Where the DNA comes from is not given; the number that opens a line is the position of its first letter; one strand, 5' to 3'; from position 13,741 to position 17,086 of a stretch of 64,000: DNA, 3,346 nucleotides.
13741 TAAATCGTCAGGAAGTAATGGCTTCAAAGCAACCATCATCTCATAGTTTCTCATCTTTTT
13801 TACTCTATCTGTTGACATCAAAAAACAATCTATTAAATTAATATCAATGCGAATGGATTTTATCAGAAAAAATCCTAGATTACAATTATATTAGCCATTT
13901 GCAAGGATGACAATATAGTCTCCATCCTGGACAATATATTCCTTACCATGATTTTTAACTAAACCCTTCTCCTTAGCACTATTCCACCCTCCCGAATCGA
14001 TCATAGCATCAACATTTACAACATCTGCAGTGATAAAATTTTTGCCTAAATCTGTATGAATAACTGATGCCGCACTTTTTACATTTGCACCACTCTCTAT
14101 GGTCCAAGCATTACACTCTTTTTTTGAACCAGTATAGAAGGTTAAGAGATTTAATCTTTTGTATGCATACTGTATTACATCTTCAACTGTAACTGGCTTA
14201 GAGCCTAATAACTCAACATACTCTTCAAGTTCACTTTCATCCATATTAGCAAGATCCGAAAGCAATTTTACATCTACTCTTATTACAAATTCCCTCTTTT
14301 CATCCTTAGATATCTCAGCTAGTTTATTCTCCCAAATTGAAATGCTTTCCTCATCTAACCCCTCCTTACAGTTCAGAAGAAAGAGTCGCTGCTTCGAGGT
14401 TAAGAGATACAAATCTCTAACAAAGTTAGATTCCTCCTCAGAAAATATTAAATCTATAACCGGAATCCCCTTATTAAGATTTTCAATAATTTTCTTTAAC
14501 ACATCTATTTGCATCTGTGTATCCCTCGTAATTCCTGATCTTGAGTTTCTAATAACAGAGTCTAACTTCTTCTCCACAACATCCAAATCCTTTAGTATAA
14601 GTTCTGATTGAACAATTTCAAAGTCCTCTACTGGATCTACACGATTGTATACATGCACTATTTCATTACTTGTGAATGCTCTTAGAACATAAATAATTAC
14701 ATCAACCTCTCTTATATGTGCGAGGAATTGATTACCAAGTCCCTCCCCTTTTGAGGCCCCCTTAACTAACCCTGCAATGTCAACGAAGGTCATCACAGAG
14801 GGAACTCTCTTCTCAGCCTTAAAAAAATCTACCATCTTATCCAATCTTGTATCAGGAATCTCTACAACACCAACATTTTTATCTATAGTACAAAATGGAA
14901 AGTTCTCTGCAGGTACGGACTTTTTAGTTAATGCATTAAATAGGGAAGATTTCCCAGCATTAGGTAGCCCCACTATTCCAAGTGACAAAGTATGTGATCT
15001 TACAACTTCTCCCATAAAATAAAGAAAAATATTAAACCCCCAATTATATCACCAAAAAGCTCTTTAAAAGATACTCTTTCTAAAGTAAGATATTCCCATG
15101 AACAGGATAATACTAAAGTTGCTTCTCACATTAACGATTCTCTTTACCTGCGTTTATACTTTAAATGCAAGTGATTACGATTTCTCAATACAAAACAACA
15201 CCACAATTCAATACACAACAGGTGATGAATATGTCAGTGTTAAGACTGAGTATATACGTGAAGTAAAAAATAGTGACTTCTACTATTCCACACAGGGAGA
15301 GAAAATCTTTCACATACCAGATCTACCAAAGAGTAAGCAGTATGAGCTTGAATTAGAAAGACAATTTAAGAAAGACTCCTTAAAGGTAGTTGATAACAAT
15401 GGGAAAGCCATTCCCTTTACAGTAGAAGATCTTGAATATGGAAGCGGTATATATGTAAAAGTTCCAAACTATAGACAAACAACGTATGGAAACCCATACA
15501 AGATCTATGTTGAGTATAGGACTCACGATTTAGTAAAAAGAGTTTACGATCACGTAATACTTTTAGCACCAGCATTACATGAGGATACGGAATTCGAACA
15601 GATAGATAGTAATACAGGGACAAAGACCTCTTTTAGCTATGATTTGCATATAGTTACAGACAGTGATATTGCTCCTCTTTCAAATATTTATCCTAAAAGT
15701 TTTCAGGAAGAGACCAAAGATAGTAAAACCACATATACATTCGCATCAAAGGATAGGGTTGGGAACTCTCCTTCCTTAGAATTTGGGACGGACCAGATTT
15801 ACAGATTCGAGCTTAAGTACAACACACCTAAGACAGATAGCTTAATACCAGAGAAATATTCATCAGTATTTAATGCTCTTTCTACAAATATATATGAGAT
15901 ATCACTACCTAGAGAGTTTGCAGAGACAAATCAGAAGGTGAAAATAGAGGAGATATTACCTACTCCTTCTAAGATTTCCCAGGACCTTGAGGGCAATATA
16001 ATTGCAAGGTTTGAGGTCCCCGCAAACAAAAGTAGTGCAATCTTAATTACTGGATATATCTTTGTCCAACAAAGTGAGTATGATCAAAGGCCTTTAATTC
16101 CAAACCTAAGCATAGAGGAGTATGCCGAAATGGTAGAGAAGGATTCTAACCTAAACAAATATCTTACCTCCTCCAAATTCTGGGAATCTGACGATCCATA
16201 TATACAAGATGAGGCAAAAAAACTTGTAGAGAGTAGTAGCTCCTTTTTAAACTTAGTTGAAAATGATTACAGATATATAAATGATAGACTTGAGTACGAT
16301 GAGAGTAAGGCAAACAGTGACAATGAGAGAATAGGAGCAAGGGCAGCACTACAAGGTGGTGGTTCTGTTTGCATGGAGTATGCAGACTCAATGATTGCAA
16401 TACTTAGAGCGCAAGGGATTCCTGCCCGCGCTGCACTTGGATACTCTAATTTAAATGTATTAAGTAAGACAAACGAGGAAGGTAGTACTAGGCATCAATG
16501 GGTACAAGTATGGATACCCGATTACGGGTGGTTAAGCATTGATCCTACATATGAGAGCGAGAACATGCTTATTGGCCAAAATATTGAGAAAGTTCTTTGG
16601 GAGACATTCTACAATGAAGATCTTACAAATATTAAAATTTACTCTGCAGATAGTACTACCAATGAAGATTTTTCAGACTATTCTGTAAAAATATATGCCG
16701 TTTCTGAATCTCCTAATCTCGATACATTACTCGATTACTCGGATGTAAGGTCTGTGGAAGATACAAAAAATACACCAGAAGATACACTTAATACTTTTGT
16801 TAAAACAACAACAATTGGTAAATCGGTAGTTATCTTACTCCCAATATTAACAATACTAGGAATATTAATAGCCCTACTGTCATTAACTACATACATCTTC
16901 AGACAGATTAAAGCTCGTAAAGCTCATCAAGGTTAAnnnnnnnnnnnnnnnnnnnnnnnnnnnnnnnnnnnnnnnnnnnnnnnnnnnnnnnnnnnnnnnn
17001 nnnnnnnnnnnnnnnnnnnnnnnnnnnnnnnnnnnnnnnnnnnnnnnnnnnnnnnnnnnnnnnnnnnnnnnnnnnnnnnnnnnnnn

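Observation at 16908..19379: Archaeal-type AMP salvage pair: AMP phosphorylase next to ribose-1,5-bisphosphate isomerase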

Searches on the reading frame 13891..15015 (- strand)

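Call 3: search_protein_families(library=pfam, proteins=[window:13891-15015:-])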
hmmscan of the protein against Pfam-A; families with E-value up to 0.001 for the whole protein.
window:13891-15015:- (374 aa): 4 families
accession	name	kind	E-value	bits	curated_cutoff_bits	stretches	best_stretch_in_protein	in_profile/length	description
PF06071.19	YchF-GTPase_C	-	6.6e-27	93.9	27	1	290-373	1-84/84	Protein of unknown function (DUF933)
PF01926.29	MMR_HSR1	-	1.4e-22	80.4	21.9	1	12-117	2-86/113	50S ribosome-binding GTPase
PF02421.24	FeoB_N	-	1.3e-08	34.9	27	1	13-63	4-53/156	Ferrous iron transport protein B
PF00350.29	Dynamin_N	-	7.2e-05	23.3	27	0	13-36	2-25/168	Dynamin family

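Call 4: search_protein_families(library=ncbifam, proteins=[window:13891-15015:-])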
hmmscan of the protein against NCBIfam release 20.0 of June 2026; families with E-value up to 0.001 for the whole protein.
window:13891-15015:- (374 aa): 17 families
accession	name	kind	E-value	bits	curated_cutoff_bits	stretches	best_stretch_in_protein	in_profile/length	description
TIGR00092.1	TIGR00092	equivalog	1.4e-116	389.6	279.2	1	10-372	3-366/368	redox-regulated ATPase YchF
NF007171.0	PRK09602.1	subfamily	4.1e-36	124.7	387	1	10-162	3-165/397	YchF-related putative GTPase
NF008955.0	PRK12297.1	equivalog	7.4e-24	84.4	406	1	12-263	162-387/429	GTPase ObgE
NF008956.1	PRK12299.1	equivalog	3.8e-22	78.7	300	1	12-180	161-299/327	GTPase ObgE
TIGR02729.1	Obg_CgtA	equivalog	2e-21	76.4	280.25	1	12-180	160-302/329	Obg family GTPase CgtA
NF008954.1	PRK12296.1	equivalog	1.9e-18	66.2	377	1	12-145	162-272/470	GTPase ObgE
TIGR03156.1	GTP_HflX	equivalog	3.7e-09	36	216.75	1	6-57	186-237/351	GTPase HflX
TIGR00231.1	small_GTP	domain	4.2e-09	36.4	42.5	1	10-113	4-93/164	GTP-binding protein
TIGR00437.1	feoB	equivalog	3e-07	29.5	315.65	1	16-58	1-43/594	ferrous iron transport protein B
TIGR03594.1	GTPase_EngA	equivalog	2.2e-06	27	306.7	1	13-57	4-49/432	ribosome biogenesis GTPase Der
NF003661.0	PRK05291.1-3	equivalog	3.8e-06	26.5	380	1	3-34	211-241/448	tRNA uridine-5-carboxymethylaminomethyl(34) synthesis GTPase MnmE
TIGR03596.1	GTPase_YlqF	equivalog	6e-06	25.8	208.2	1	7-34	116-143/276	ribosome biogenesis GTPase YlqF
TIGR00436.1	era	equivalog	1.9e-05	24.2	116.25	1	12-141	3-118/270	GTPase Era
NF000908.1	PRK00089.1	equivalog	3.3e-05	23.3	237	0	13-34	7-28/291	GTPase Era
NF008280.0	PRK11058.1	equivalog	4.9e-05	22.3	441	1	11-58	199-249/426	ribosome rescue GTPase HflX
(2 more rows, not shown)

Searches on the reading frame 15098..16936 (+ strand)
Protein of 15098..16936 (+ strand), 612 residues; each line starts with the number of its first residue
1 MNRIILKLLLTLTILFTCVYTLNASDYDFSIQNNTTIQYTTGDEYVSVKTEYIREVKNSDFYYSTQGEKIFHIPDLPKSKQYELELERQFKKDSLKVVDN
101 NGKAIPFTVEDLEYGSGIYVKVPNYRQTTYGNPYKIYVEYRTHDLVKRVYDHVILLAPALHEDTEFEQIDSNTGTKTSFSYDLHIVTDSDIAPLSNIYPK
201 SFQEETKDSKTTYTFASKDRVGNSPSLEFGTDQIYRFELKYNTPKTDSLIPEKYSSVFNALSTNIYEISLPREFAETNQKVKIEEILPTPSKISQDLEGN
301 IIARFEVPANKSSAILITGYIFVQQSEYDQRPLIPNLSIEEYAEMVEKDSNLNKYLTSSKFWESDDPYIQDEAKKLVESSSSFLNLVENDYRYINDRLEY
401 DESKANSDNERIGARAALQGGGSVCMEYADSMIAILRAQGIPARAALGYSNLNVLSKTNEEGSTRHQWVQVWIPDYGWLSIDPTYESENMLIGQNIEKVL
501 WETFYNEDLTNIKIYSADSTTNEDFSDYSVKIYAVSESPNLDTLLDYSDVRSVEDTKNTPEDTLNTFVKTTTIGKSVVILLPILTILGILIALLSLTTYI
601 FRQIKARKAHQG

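Call 3: search_protein_families(library=pfam, proteins=[window:15098-16936:+])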
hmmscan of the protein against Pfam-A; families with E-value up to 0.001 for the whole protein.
window:15098-16936:+ (612 aa): 1 family
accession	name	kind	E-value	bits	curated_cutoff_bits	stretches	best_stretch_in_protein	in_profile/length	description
PF01841.26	Transglut_core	-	8.6e-18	65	23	1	385-483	16-108/108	Transglutaminase-like superfamily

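Call 4: search_protein_families(library=ncbifam, proteins=[window:15098-16936:+])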
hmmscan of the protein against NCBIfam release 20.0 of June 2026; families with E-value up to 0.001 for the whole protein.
window:15098-16936:+ (612 aa): 0 families
